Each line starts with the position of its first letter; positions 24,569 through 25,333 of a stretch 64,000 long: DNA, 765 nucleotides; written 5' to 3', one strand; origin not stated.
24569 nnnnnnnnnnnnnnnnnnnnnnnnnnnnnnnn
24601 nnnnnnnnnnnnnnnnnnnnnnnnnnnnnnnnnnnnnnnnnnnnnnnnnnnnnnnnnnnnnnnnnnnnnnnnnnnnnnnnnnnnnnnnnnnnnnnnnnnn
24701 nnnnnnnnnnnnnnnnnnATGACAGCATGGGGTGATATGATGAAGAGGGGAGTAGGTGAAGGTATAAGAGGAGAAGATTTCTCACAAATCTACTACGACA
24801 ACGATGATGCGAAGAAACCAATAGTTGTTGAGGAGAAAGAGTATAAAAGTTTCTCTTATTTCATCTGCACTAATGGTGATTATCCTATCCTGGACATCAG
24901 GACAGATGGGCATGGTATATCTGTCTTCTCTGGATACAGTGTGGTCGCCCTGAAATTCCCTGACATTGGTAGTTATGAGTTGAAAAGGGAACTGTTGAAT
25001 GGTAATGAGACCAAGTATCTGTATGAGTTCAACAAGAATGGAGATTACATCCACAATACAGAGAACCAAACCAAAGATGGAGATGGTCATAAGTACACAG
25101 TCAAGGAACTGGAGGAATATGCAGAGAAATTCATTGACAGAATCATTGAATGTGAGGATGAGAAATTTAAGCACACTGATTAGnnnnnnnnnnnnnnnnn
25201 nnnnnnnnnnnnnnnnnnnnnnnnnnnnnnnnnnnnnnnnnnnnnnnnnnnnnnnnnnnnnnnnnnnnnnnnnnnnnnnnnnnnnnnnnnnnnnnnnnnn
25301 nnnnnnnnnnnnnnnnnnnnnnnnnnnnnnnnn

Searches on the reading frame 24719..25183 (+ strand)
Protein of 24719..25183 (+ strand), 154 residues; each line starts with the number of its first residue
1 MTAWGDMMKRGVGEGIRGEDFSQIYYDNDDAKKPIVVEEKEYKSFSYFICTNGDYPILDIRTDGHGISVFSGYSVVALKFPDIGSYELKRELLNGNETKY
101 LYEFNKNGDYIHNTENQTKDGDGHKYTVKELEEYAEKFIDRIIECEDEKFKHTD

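Call 114: find_encoding_contigs(protein=window:24719-25183:+, flank=10000, max_places=2)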
Protein window:24719-25183:+ (154 aa): 5 contigs read that carry it; 2 places shown.
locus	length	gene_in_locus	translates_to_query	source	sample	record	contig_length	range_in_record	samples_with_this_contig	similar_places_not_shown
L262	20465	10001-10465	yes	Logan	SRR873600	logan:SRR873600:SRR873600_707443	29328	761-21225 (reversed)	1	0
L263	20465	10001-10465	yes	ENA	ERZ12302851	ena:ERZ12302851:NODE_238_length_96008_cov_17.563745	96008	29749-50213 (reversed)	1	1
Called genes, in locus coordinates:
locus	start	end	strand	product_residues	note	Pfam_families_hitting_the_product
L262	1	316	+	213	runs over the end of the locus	-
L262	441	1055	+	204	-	-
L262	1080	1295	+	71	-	-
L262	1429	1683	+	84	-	PF10902:WYL_2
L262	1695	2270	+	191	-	PF01226:Form_Nir_trans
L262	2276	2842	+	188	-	-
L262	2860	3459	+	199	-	-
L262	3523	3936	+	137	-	PF10902:WYL_2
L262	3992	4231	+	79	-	-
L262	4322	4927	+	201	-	PF01346:FKBP_N, PF00254:FKBP_C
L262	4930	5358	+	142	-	-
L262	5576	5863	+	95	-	-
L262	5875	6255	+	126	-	-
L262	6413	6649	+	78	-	-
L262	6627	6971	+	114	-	-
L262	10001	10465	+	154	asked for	-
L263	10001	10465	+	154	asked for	-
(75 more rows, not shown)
